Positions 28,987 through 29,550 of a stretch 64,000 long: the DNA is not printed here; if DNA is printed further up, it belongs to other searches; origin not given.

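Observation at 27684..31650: TPP-riboswitch-controlled outer-membrane-to-cytoplasm thiamine salvage operon (TBDR / YkoF-like / PnuC / kinase)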

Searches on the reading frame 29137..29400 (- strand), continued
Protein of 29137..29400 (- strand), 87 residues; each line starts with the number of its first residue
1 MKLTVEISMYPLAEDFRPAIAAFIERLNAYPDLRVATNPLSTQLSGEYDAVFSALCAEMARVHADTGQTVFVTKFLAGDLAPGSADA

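Call 58: search_protein_representatives(alignment_id=A1)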
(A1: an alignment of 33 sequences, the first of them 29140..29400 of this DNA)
Query: 33 sequences, 82 profile positions. Proteins with E-value up to 0.001 (for the whole library): 939; up to 1e-10: 517; up to 1e-30: 2. The best 150 are listed.
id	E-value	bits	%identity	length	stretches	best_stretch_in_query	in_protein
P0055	3.6e-33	129.4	-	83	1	1-80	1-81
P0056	4.1e-31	122.8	-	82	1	1-81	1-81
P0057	1.4e-30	121.1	-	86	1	2-80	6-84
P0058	2.6e-30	120.3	-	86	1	1-80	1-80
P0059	4.0e-30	119.7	-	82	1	1-79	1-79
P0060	1.2e-29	118.2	-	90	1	1-79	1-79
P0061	4.6e-28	113.1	-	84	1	1-81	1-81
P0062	4.6e-28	113.1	-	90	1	1-79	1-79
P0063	4.7e-28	113.0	-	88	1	1-79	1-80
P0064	5.6e-28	112.8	-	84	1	1-80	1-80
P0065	8.6e-28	112.2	-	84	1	1-81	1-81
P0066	8.9e-28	112.1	-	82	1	1-80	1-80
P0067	1.4e-27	111.5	-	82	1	1-81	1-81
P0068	2.1e-27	110.9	-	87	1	1-80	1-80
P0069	6.4e-27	109.4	-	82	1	1-79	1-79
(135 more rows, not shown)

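Call 61: search_protein_families(library=pfam, proteins=[L075:6258-6809:+, L075:3266-5809:-, L075:6818-7723:-, L047:4439-6001:+, L047:6281-7600:+, L047:2270-3352:+, L047:3409-4242:+, L078:6955-8034:+, L078:4485-5477:+, L028:4967-5935:+], max_evalue=0.001)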
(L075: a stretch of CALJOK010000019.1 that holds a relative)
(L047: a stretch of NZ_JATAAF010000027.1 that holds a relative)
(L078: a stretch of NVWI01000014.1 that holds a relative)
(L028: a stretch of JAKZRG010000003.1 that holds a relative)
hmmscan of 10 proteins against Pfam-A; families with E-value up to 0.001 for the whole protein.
L075:6258-6809:+ (183 aa): 0 families

L075:3266-5809:- (847 aa): 6 families
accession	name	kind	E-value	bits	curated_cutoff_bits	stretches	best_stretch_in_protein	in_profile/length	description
PF01580.24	FtsK_SpoIIIE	-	2.4e-54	184.6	24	1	463-667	2-221/221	FtsK/SpoIIIE family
PF17854.6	FtsK_alpha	-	4.6e-29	101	22.9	1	356-455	2-101/101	FtsK alpha domain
PF09397.16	FtsK_gamma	-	5.9e-26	90.4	30.6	1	770-830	2-62/63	Ftsk gamma domain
PF13491.11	FtsK_4TM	-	2.2e-18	66.9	23.1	1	22-180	4-156/171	4TM region of DNA translocase FtsK/SpoIIIE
PF12846.13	AAA_10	-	0.00015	21.4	27.5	1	499-542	21-60/362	AAA-like domain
PF01935.23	DUF87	-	0.00051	20.6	23.2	0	495-540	17-61/220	Helicase HerA, central domain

L075:6818-7723:- (301 aa): 1 family
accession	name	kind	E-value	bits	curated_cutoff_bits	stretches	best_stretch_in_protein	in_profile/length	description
PF02541.22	Ppx-GppA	-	6.3e-50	170.7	27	1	23-298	6-281/285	Ppx/GppA phosphatase family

L047:4439-6001:+ (520 aa): 3 families
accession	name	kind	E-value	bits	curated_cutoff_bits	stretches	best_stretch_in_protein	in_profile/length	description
PF08543.17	Phos_pyr_kin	-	1.3e-73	247.9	27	1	25-279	1-245/246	Phosphomethylpyrimidine kinase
PF02581.23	TMP-TENI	-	1.7e-52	177.8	27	1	332-501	13-180/180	Thiamine monophosphate synthase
PF00294.29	PfkB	-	3.4e-09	36.9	25.8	1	104-260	146-284/302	pfkB family carbohydrate kinase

L047:6281-7600:+ (439 aa): 3 families
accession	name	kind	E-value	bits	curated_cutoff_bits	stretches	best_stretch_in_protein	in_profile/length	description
PF00557.29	Peptidase_M24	-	2e-36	126.2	23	1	162-422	1-207/208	Metallopeptidase family M24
PF21216.2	PepQ_N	-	2.1e-33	115.8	27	1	5-151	2-152/152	Xaa-Pro dipeptidase, N-terminal domain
PF05195.22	AMP_N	-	0.00045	20.4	24.6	0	20-118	8-111/121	Aminopeptidase P, N-terminal domain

L047:2270-3352:+ (360 aa): 5 families
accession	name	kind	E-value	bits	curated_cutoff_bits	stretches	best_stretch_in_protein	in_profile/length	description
PF01266.30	DAO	-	7.7e-54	184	27.9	1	7-338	2-346/353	FAD dependent oxidoreductase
PF02558.23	ApbA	-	1.4e-05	25.2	22.2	1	7-38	1-33/150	Ketopantoate reductase PanE/ApbA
PF13450.12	NAD_binding_8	-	0.00015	22.4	21.9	1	9-37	1-29/68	NAD(P)-binding Rossmann-like domain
PF07992.20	Pyr_redox_2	-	0.00021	21.2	26.1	0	6-35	144-173/291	Pyridine nucleotide-disulphide oxidoreductase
PF00070.33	Pyr_redox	-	0.00077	20.4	22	0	6-36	1-31/82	Pyridine nucleotide-disulphide oxidoreductase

L047:3409-4242:+ (277 aa): 1 family
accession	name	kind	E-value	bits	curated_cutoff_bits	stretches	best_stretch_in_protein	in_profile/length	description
PF05690.20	ThiG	-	1.6e-98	329.4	23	1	22-267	2-247/247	Thiazole biosynthesis protein ThiG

L078:6955-8034:+ (359 aa): 2 families
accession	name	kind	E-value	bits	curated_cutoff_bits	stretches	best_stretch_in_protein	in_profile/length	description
PF00561.26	Abhydrolase_1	-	1.7e-08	34.9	25.8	1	91-241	1-103/245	alpha/beta hydrolase fold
PF12697.13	Abhydrolase_6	-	3.9e-05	24.9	26.3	1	93-257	1-104/217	Alpha/beta hydrolase family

L078:4485-5477:+ (330 aa): 1 family
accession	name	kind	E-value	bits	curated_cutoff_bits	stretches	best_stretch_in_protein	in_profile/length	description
PF04187.18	Cofac_haem_bdg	-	1.3e-56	192.4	27.7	1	56-284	2-213/213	Haem-binding uptake, Tiki superfamily, ChaN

L028:4967-5935:+ (322 aa): 1 family
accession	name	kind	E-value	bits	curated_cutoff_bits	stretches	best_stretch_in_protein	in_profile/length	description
PF00795.27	CN_hydrolase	-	4.9e-55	187.1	23.2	1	26-299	1-256/256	Carbon-nitrogen hydrolase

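Call 76: search_protein_families(library=pfam, proteins=[L047:204-2147:+, L047:4273-4470:+, L047:6001-6252:+, L053:6789-7688:+, L059:6910-8034:+, L085:6980-8002:+, L076:7006-7656:+, L084:7086-8330:+], max_evalue=0.001)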
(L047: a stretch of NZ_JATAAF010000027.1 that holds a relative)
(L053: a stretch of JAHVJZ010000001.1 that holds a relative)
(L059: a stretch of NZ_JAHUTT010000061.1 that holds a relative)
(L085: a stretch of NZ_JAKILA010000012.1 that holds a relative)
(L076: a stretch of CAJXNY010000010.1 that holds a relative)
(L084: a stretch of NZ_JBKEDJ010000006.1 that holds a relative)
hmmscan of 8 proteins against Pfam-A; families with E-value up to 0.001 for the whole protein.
L047:204-2147:+ (647 aa): 2 families
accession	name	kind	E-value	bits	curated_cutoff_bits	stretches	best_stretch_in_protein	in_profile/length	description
PF01964.24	ThiC_Rad_SAM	-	7e-187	621.8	25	1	147-599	1-420/420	Radical SAM ThiC family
PF13667.11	ThiC-associated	-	6.5e-34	116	27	1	25-107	1-81/81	ThiC-associated domain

L047:4273-4470:+ (65 aa): 1 family
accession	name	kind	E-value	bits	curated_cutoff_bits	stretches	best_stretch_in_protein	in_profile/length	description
PF02597.26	ThiS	-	6e-10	40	22.5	1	3-65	1-76/76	ThiS family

L047:6001-6252:+ (83 aa): 1 family
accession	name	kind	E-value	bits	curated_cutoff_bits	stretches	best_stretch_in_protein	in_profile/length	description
PF01910.22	Thiamine_BP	-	0.00037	20.8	24.9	1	5-65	1-63/92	Thiamine-binding protein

L053:6789-7688:+ (299 aa): 3 families
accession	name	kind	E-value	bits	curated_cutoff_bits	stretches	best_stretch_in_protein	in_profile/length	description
PF01636.29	APH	-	2.1e-13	51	23.2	1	53-248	3-231/239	Phosphotransferase enzyme family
PF01633.27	Choline_kinase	-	1.1e-08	35.2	29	1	169-232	145-209/300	Choline/ethanolamine kinase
PF03109.22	ABC1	-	0.0002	21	22.9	1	174-216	174-216/244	ABC1 atypical kinase-like domain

L059:6910-8034:+ (374 aa): 1 family
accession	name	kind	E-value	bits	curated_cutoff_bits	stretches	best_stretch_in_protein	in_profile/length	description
PF01636.29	APH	-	1.1e-12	48.6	23.2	1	186-323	99-233/239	Phosphotransferase enzyme family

L085:6980-8002:+ (340 aa): 2 families
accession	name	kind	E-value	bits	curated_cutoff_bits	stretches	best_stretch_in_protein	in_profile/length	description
PF01636.29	APH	-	5.5e-11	43.1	23.2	1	35-276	2-226/239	Phosphotransferase enzyme family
PF01633.27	Choline_kinase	-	6e-10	39.4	29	1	150-256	105-202/300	Choline/ethanolamine kinase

L076:7006-7656:+ (216 aa): 3 families
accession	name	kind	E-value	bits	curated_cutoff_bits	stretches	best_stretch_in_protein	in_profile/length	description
PF13409.12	GST_N_2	-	3.1e-17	63.4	25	1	9-72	1-68/70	Glutathione S-transferase, N-terminal domain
PF13417.12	GST_N_3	-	1.6e-14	54.4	22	1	4-71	1-67/75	Glutathione S-transferase, N-terminal domain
PF02798.26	GST_N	-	2.6e-12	47.3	20.9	1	2-71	1-74/76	Glutathione S-transferase, N-terminal domain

L084:7086-8330:+ (414 aa): 4 families
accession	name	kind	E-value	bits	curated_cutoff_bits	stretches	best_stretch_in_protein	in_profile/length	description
PF01636.29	APH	-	4.6e-20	72.8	23.2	2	230-359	114-234/239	Phosphotransferase enzyme family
PF01633.27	Choline_kinase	-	1.6e-13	51.1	29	1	222-335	98-202/300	Choline/ethanolamine kinase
PF19974.5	TCAD9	-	1.6e-05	24.7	40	1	296-344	296-348/429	Ternary complex associated domain 9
PF06293.20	Kdo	-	0.0004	20.3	21.3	1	286-325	126-170/207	Lipopolysaccharide kinase (Kdo/WaaP) family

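Call 81: find_homologous_proteins(query=L072:6265-6912:+, max_evalue=1e-30)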
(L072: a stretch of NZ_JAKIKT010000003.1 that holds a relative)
Query L072:6265-6912:+ (215 aa): 2634 proteins with E <= 1e-30 among 3143 candidates; the best 120 are listed.
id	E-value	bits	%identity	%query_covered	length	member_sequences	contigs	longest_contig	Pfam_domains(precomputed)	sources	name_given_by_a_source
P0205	6.0e-133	459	100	100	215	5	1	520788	PF04973.18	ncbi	ncbi:nicotinamide riboside transporter PnuC [Shewanella corallii]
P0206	1.8e-112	392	87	97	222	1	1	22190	PF04973.18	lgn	-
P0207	2.6e-105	369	79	100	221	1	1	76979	PF04973.18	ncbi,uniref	ncbi:nicotinamide riboside transporter PnuC [Shewanella sp. GXUN23E]|uniref:nicotinamide riboside tr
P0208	4.6e-105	368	82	97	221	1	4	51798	PF04973.18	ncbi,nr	ncbi:MAG: nicotinamide riboside transporter PnuC [Shewanella sp.]|nr:nicotinamide riboside transport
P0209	1.0e-93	331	75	96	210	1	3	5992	PF04973.18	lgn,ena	-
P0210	1.1e-89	318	69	97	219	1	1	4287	PF04973.18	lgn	-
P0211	4.3e-89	316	71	96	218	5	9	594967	PF04973.18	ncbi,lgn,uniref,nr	ncbi:nicotinamide riboside transporter PnuC [Shewanella colwelliana]|uniref:Nicotinamide riboside tr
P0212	1.5e-88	314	74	92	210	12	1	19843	PF04973.18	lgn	-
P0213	1.8e-87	311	68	97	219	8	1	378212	PF04973.18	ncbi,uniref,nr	ncbi:nicotinamide riboside transporter PnuC [Shewanella algidipiscicola]|uniref:nicotinamide ribosid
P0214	6.0e-87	309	73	92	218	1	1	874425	PF04973.18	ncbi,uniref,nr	ncbi:nicotinamide riboside transporter PnuC [Shewanella sp. Isolate11]|uniref:nicotinamide riboside 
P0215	3.3e-86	307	68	98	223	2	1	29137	PF04973.18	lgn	-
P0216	3.5e-86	306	71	93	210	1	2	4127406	PF04973.18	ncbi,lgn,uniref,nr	ncbi:nicotinamide riboside transporter PnuC [Shewanella dokdonensis]|uniref:Nicotinamide riboside tr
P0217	4.7e-86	306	69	99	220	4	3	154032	PF04973.18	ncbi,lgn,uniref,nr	ncbi:nicotinamide riboside transporter PnuC [Shewanella schlegeliana]|uniref:Nicotinamide riboside t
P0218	4.9e-86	306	71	100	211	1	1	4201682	PF04973.18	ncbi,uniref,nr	ncbi:nicotinamide mononucleotide transporter [Shewanella avicenniae]|uniref:Nicotinamide riboside tr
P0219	6.5e-86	306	68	100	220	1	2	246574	PF04973.18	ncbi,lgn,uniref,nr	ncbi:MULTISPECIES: nicotinamide riboside transporter PnuC [unclassified Shewanella]|uniref:nicotinam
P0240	1.1e-83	298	67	100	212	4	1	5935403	PF04973.18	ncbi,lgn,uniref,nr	ncbi:nicotinamide riboside transporter PnuC [Shewanella woodyi]|uniref:Nicotinamide riboside transpo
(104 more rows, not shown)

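Call 82: find_encoding_contigs(protein=P0240, flank=5000, max_places=1)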
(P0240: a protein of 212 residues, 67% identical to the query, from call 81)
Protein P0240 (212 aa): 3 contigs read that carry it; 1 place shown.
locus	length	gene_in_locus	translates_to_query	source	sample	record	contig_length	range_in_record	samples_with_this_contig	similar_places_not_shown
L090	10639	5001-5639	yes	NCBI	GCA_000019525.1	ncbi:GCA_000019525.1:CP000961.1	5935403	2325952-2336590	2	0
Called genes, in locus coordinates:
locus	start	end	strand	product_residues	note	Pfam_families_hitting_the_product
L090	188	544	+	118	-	PF11969:DcpS_C, PF01230:HIT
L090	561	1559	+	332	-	PF03061:4HBT, PF13622:4HBT_3 (weak)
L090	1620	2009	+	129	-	PF07233:DUF1425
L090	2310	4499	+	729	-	PF07715:Plug, PF00593:TonB_dep_Rec_b-barrel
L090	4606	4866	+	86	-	-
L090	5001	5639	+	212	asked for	PF04973:NMN_transporter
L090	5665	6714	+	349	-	PF01633:Choline_kinase, PF01636:APH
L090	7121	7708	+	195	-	PF07681:DoxX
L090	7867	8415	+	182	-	PF00881:Nitroreductase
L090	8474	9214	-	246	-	PF00753:Lactamase_B, PF19583:ODP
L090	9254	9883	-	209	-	-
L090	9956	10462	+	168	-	PF13302:Acetyltransf_3, PF00583:Acetyltransf_1 (weak)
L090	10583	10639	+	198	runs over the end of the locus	PF13302:Acetyltransf_3, PF00583:Acetyltransf_1 (weak)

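Call 88: search_protein_families(library=ncbifam, proteins=[L090:5665-6714:+, L085:6980-8002:+, L053:6789-7688:+, L034:6900-7763:+, L045:6817-7767:+, L041:6799-7590:+, L090:188-544:+, L090:1620-2009:+, L090:4606-4866:+], max_evalue=0.001)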
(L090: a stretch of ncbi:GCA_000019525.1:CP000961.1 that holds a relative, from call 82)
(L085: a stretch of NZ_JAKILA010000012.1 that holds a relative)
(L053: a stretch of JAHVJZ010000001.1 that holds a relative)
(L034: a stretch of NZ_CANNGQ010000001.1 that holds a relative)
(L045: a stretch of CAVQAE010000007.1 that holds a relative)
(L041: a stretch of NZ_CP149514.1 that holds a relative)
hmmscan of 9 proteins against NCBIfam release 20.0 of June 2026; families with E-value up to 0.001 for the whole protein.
L090:5665-6714:+ (349 aa): 6 families
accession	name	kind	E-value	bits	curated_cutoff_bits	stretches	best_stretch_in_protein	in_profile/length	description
NF041256.1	GntI_guanitoxin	equivalog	1.8e-17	63.6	357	2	195-329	145-277/282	guanitoxin biosynthesis pre-guanitoxin N-oxide kinase GntI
TIGR02721.1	ycfN_thiK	equivalog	3.4e-14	52.6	299.45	2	199-281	122-202/256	thiamine kinase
NF003558.0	PRK05231.1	equivalog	6.4e-05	22.1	271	0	213-335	174-303/322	homoserine kinase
TIGR00938.1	thrB_alt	equivalog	0.00012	21.5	255.9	0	223-298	187-268/307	homoserine kinase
NF007620.0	PRK10271.1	equivalog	0.00018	21.2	206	0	221-281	161-218/274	thiamine kinase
TIGR02906.1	spore_CotS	subfamily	0.0002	20.4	172.7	1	226-264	191-229/314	CotS family spore coat protein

L085:6980-8002:+ (340 aa): 2 families
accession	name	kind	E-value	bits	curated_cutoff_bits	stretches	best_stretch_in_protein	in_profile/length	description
NF041256.1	GntI_guanitoxin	equivalog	1.6e-10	40.8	357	1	31-317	14-265/282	guanitoxin biosynthesis pre-guanitoxin N-oxide kinase GntI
TIGR02721.1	ycfN_thiK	equivalog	2.2e-06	27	299.45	1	139-309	89-231/256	thiamine kinase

L053:6789-7688:+ (299 aa): 5 families
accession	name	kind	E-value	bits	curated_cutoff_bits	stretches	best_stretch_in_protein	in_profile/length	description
TIGR02721.1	ycfN_thiK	equivalog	7.7e-17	61.3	299.45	1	55-292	4-253/256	thiamine kinase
NF041256.1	GntI_guanitoxin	equivalog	3.7e-08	33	357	1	182-226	164-213/282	guanitoxin biosynthesis pre-guanitoxin N-oxide kinase GntI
NF007620.0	PRK10271.1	equivalog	6.8e-07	29.2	206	1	144-287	132-263/274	thiamine kinase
TIGR01982.1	UbiB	equivalog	1.5e-05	23.8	487.55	1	175-217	264-306/436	2-polyprenylphenol 6-hydroxylase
NF003558.0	PRK05231.1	equivalog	3.3e-05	23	271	1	159-224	160-225/322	homoserine kinase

L034:6900-7763:+ (287 aa): 11 families
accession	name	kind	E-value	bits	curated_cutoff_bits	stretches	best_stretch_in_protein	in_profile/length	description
NF041256.1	GntI_guanitoxin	equivalog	1.5e-39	136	357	1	27-269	21-269/282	guanitoxin biosynthesis pre-guanitoxin N-oxide kinase GntI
TIGR02721.1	ycfN_thiK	equivalog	4.6e-34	117.7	299.45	1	27-267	4-241/256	thiamine kinase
NF007620.0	PRK10271.1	equivalog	1.7e-18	67.2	206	1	26-265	27-254/274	thiamine kinase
NF033068.1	APH_3p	equivalog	7.8e-08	32.1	205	1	38-246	29-248/255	APH(3') family aminoglycoside O-phosphotransferase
TIGR02172.1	Fb_sc_TIGR02172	paralog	8.2e-05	22.5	228.2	1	85-212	76-192/226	TIGR02172 family protein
NF046102.1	CellCycRegCcrZ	equivalog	0.0001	21.8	400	1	173-260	154-238/260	cell cycle regulator CcrZ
NF041268.1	capreo_Cph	equivalog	0.00041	20.1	390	1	88-218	87-232/285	capreomycin phosphotransferase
NF003558.0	PRK05231.1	equivalog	0.00043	19.4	271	1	158-243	166-266/322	homoserine kinase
TIGR00938.1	thrB_alt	equivalog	0.0006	19.2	255.9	0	173-232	188-253/307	homoserine kinase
NF038156.1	lant_syn_V_LxmK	equivalog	0.00064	18.9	315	0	152-212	180-230/347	class V lanthionine synthetase subunit LxmK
NF000240.1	macrolide_MphC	exception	0.0007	19.1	550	1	150-230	170-249/299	Mph(C) family macrolide 2'-phosphotransferase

L045:6817-7767:+ (316 aa): 5 families
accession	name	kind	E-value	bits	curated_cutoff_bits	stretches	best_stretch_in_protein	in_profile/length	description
NF041256.1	GntI_guanitoxin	equivalog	3.5e-35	121.7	357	1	31-283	16-264/282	guanitoxin biosynthesis pre-guanitoxin N-oxide kinase GntI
TIGR02721.1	ycfN_thiK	equivalog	9e-20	70.9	299.45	1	37-235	5-189/256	thiamine kinase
NF038156.1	lant_syn_V_LxmK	equivalog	2e-05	23.8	315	1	74-228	63-227/347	class V lanthionine synthetase subunit LxmK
NF007620.0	PRK10271.1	equivalog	3.8e-05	23.4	206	1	192-228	163-199/274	thiamine kinase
NF046102.1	CellCycRegCcrZ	equivalog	8.2e-05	22.1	400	1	99-229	66-191/260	cell cycle regulator CcrZ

L041:6799-7590:+ (263 aa): 4 families
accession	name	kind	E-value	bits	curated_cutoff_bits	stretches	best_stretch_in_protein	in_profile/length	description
NF041256.1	GntI_guanitoxin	equivalog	6.8e-20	71.5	357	2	146-239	167-263/282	guanitoxin biosynthesis pre-guanitoxin N-oxide kinase GntI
TIGR02721.1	ycfN_thiK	equivalog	1.7e-17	63.4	299.45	2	149-214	143-209/256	thiamine kinase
NF007620.0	PRK10271.1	equivalog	5.1e-09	36.1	206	1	21-204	24-215/274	thiamine kinase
NF038156.1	lant_syn_V_LxmK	equivalog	0.00012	21.3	315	1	151-211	190-248/347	class V lanthionine synthetase subunit LxmK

L090:188-544:+ (118 aa): 2 families
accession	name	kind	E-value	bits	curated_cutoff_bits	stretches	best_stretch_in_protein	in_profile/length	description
NF007965.0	PRK10687.1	equivalog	5e-69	229.8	206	1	1-117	1-117/119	purine nucleoside phosphoramidase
NF045834.1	M_plasma_HinT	exception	1.2e-22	80.7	130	1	6-105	1-99/102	histidine triad protein HinT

L090:1620-2009:+ (129 aa): 0 families

L090:4606-4866:+ (86 aa): 0 families

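Call 102: search_protein_families(library=pfam, proteins=[L025:1407-3323:-, L025:202-1371:-], max_evalue=0.001)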
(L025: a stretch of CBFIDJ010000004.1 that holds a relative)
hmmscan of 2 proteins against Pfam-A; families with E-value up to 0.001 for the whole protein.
L025:1407-3323:- (638 aa): 2 families
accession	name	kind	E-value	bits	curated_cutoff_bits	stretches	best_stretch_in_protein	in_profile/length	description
PF01964.24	ThiC_Rad_SAM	-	3e-184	613.1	25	1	145-592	2-419/420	Radical SAM ThiC family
PF13667.11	ThiC-associated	-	1.1e-34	118.6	27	1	22-104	1-81/81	ThiC-associated domain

L025:202-1371:- (389 aa): 2 families
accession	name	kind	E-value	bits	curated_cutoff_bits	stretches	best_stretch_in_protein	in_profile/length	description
PF01266.30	DAO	-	4e-39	135.6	27.9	1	19-358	4-346/353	FAD dependent oxidoreductase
PF13450.12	NAD_binding_8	-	0.00032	21.3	21.9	1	19-54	1-36/68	NAD(P)-binding Rossmann-like domain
